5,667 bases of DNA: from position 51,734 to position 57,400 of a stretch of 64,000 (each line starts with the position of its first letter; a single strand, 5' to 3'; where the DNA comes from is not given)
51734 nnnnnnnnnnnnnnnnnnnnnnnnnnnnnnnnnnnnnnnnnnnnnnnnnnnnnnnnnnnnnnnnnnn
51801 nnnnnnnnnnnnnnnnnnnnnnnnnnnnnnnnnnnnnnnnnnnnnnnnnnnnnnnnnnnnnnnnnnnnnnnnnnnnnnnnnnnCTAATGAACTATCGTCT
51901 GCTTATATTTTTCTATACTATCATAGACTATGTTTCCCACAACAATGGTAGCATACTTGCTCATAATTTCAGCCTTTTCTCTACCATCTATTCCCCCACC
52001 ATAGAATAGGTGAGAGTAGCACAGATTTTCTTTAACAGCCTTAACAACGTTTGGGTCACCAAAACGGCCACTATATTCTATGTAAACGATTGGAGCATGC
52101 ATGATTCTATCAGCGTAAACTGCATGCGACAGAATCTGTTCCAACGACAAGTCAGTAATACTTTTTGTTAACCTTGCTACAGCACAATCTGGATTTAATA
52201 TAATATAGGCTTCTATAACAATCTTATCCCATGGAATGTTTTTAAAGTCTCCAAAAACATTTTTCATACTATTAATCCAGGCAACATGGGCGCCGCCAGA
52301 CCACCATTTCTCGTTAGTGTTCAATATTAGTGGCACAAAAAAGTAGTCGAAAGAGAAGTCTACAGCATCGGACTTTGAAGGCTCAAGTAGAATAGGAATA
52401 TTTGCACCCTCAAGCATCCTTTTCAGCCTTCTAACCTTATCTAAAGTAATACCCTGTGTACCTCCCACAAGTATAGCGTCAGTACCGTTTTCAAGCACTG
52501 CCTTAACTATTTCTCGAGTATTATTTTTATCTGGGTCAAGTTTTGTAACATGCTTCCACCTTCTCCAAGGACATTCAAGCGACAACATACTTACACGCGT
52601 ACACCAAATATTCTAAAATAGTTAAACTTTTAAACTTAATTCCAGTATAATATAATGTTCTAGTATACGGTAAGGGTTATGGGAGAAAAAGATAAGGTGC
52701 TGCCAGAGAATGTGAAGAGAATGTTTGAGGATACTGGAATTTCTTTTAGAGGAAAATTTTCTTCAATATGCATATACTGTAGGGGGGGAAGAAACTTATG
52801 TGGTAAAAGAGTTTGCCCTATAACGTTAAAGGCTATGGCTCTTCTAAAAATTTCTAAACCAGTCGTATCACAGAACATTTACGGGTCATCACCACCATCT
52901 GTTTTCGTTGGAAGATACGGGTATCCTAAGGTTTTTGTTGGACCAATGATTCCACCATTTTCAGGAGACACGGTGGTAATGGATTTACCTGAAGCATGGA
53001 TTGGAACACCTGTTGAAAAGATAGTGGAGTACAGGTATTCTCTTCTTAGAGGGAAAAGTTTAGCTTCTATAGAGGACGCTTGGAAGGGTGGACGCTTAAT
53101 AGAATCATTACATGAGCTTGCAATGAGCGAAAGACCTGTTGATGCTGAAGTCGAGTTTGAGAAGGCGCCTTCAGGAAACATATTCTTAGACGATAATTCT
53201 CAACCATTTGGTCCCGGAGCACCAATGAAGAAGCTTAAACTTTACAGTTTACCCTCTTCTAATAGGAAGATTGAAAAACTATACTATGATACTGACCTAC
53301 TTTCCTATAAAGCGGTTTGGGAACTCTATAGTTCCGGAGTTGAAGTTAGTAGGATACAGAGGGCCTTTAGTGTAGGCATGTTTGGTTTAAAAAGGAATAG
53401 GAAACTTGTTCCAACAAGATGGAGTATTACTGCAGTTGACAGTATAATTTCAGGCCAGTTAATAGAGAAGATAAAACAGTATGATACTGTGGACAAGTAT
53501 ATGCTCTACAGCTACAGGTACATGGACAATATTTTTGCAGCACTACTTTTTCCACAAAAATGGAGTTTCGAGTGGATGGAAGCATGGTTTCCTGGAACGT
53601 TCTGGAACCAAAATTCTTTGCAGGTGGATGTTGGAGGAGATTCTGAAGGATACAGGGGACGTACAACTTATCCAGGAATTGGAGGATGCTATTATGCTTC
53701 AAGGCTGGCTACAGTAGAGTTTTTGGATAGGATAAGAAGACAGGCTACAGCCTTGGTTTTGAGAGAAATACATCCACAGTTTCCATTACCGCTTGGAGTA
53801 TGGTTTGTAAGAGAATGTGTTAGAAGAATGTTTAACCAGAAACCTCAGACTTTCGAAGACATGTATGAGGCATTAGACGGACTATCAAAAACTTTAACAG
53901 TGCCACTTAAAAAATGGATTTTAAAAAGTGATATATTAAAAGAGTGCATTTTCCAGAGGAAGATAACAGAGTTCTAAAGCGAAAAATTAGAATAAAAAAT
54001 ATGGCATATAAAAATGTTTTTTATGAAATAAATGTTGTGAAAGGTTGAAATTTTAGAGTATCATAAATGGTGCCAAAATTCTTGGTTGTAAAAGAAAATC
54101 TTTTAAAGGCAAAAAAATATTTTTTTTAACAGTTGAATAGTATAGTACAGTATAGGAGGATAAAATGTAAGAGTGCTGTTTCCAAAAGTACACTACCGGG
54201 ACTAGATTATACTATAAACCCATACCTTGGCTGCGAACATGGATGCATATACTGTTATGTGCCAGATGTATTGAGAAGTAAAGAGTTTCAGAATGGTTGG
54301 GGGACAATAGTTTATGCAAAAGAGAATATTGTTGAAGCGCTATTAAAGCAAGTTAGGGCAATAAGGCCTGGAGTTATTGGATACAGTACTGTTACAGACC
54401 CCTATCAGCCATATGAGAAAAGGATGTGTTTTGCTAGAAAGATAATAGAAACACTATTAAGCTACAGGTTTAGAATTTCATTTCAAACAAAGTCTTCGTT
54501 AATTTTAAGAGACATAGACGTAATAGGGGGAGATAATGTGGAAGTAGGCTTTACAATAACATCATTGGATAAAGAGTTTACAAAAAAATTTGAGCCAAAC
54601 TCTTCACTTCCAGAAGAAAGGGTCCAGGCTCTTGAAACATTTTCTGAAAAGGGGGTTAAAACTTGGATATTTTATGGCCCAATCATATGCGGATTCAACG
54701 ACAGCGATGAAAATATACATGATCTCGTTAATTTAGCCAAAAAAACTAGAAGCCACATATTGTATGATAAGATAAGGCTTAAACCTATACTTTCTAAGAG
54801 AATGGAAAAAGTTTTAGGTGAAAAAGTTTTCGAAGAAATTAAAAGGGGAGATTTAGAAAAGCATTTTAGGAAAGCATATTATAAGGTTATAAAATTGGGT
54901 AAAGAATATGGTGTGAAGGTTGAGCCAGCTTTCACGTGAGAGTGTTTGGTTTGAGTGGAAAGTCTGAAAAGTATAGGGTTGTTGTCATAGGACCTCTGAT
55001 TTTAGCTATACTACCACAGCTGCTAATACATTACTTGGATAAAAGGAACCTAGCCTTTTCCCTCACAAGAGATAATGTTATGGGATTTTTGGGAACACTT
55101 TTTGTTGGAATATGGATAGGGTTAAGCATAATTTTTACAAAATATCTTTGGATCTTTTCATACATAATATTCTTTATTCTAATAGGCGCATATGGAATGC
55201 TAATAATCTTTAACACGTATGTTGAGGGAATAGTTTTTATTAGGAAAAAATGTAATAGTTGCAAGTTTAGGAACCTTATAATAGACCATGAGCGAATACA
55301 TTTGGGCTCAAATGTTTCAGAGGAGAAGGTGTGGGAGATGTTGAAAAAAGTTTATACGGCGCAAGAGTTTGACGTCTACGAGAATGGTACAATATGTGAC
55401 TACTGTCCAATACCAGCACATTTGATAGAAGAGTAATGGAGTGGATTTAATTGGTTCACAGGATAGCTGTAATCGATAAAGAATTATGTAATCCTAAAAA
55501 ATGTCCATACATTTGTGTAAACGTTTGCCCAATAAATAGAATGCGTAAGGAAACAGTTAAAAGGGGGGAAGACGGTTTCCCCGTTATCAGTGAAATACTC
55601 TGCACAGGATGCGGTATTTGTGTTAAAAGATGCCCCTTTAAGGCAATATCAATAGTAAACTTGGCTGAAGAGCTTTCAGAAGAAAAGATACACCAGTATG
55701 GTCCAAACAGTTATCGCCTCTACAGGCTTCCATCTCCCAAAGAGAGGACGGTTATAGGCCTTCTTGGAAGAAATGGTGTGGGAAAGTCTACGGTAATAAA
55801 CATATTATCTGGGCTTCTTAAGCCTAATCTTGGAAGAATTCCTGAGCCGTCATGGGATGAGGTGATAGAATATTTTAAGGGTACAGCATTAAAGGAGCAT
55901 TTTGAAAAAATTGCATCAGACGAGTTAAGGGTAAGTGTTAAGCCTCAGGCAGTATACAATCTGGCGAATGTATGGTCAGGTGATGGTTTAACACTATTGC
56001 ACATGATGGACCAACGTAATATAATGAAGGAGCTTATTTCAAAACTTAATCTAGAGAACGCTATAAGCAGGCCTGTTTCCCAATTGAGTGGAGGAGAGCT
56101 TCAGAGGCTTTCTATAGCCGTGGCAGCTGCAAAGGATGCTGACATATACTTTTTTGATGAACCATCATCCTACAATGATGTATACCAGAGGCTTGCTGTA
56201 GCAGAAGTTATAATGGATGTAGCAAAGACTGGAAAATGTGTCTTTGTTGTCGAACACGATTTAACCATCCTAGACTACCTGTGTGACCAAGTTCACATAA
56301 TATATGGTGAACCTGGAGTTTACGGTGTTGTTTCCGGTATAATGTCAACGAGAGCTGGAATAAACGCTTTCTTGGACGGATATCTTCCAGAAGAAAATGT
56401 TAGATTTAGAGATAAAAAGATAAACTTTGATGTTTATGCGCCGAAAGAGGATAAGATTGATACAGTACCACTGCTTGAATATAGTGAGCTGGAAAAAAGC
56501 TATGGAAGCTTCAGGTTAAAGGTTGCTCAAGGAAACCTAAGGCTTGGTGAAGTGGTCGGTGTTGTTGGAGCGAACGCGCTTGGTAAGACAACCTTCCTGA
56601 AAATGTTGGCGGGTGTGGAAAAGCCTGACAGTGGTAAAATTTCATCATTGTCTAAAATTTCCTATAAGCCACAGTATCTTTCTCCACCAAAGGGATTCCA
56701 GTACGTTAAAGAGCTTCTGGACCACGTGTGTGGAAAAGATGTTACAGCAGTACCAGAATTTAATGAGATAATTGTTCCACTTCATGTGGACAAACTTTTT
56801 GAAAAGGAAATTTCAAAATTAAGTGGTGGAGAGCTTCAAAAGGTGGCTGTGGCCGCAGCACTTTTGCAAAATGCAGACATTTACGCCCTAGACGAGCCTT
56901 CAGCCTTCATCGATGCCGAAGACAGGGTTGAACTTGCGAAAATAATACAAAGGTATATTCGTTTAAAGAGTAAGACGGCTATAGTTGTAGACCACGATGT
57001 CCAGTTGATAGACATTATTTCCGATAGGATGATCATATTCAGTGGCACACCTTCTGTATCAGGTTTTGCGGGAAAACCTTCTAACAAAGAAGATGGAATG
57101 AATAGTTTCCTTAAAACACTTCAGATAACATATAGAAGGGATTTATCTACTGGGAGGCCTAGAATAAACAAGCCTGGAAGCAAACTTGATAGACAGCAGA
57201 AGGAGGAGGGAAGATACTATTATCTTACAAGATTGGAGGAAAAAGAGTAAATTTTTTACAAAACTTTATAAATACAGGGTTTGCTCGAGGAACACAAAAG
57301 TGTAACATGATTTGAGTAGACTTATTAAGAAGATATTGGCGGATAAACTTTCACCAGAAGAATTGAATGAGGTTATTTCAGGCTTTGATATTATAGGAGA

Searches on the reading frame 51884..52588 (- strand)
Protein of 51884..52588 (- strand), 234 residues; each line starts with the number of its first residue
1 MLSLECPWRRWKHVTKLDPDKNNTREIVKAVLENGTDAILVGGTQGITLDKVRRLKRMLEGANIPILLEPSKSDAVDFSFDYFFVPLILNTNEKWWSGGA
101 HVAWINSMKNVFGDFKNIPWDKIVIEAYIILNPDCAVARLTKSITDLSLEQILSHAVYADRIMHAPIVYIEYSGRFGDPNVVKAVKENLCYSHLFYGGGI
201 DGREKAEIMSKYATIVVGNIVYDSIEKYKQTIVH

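Call 3: search_protein_families(library=pfam, proteins=[window:51884-52588:-], max_evalue=0.01)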
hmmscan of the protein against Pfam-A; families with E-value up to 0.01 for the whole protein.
window:51884-52588:- (234 aa): 1 family
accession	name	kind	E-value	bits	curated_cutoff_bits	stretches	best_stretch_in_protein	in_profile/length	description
PF01884.23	PcrB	-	2.4e-60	204.3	23.9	1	8-233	3-223/226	PcrB family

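Call 4: search_protein_families(library=ncbifam, proteins=[window:51884-52588:-], max_evalue=0.01)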
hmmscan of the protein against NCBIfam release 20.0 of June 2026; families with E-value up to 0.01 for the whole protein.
window:51884-52588:- (234 aa): 9 families
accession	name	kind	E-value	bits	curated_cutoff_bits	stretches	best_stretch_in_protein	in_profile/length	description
TIGR04146.1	GGGPS_Afulg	equivalog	3.3e-80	269.1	320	1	8-232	1-221/221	phosphoglycerol geranylgeranyltransferase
NF003199.0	PRK04169.1-3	subfamily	1.1e-79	267.4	169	1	6-232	3-227/233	geranylgeranylglyceryl/heptaprenylglyceryl phosphate synthase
NF003197.1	PRK04169.1-1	equivalog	3.2e-61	207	260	1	9-232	5-223/228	heptaprenylglyceryl phosphate synthase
TIGR01768.1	GGGP-family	subfamily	3.2e-55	187.1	113.25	1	13-232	2-223/224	geranylgeranylglyceryl phosphate synthase family protein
TIGR04147.1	GGGPS_Halobact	equivalog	6.5e-53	179.9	300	1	7-224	1-214/229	phosphoglycerol geranylgeranyltransferase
NF003198.0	PRK04169.1-2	subfamily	2.7e-18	66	247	1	12-226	19-234/249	geranylgeranylglyceryl/heptaprenylglyceryl phosphate synthase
TIGR01769.1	GGGP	equivalog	8.2e-17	61.7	161.55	1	13-215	1-201/205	phosphoglycerol geranylgeranyltransferase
NF003202.0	PRK04169.1-6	equivalog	7.2e-15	55.1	353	1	13-228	28-244/254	phosphoglycerol geranylgeranyltransferase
NF003201.0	PRK04169.1-5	equivalog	6.4e-10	38.6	388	1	14-127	24-133/253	phosphoglycerol geranylgeranyltransferase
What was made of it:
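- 51884..52588 (-): Geranylgeranylglyceryl phosphate synthase, convergent and abutting the kinase stop. It marks the 3' end of the two-gene unit. PF01884 scores 204 bits and NF003199 267 bits (calls 3, 4).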

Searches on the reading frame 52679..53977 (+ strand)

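Call 3: search_protein_families(library=pfam, proteins=[window:52679-53977:+], max_evalue=0.01)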
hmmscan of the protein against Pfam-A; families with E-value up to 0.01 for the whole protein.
window:52679-53977:+ (432 aa): 2 families
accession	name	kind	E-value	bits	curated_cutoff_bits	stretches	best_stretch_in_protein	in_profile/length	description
PF04894.17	Nre_N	-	1.6e-104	349.9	25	1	40-310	1-270/270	Archaeal Nre, N-terminal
PF04895.17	Nre_C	-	1.2e-38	131.9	27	1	323-432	1-110/110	Archaeal Nre, C-terminal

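Call 4: search_protein_families(library=ncbifam, proteins=[window:52679-53977:+], max_evalue=0.01)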
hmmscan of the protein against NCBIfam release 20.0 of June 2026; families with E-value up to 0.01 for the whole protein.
window:52679-53977:+ (432 aa): 1 family
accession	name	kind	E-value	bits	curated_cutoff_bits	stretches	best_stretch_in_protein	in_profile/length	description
NF041387.1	DNArepr_NreA_Halo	equivalog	4.1e-73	246.8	700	1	58-421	40-408/417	DNA repair protein NreA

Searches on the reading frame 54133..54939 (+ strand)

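Call 3: search_protein_families(library=pfam, proteins=[window:54133-54939:+], max_evalue=0.01)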
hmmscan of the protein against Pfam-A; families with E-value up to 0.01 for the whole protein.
window:54133-54939:+ (268 aa): 2 families
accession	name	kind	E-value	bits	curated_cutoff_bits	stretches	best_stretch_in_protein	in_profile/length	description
PF04055.27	Radical_SAM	-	4.2e-16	60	29.5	1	28-199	1-163/166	Radical SAM superfamily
PF20903.3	SPL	-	0.00017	21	27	1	20-256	73-303/338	Spore photoproduct lyase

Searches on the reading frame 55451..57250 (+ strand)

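Call 57: search_protein_families(library=pfam, proteins=[window:55451-57250:+], max_evalue=0.001)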
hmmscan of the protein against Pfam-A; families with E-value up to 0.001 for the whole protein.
window:55451-57250:+ (599 aa): 12 families
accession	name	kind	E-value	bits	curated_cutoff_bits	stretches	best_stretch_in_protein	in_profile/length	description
PF00005.33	ABC_tran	-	8.4e-42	143.5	25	2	98-239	10-136/137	ABC transporter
PF13304.12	AAA_21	-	7.1e-12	46.4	27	0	369-418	2-60/304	AAA domain, putative AbiEii toxin, Type IV TA system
PF02463.25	SMC_N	-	1.1e-09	38.5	40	1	87-272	12-200/220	RecF/RecN/SMC N terminal domain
PF04068.21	Fer4_RLI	-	4.9e-08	33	23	1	4-34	2-35/35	Possible Fer4-like domain in RNase L inhibitor, RLI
PF00037.32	Fer4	-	2.8e-06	27.3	21.1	1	44-67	1-24/24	4Fe-4S binding domain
PF13187.11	Fer4_9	-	3.5e-06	27.4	27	2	17-66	4-52/52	4Fe-4S dicluster domain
PF12837.12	Fer4_6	-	1.4e-05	25.3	25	0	44-66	2-24/24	4Fe-4S binding domain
PF12838.12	Fer4_7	-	2e-05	25.4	27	1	21-65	7-52/52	4Fe-4S dicluster domain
PF25160.1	LdpA_Fe-S-bd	-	8.1e-05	22.8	27.6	1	15-68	2-45/49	LdpA Fe-S cluster-binding domain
PF13484.11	Fer4_16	-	0.00011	23.3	30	0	51-83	2-32/66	4Fe-4S double cluster binding domain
PF13237.11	Fer4_10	-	0.00027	21.2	25.5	1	45-68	3-22/53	4Fe-4S dicluster domain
PF01926.29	MMR_HSR1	-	0.00064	20.3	21.9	0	102-130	2-29/113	50S ribosome-binding GTPase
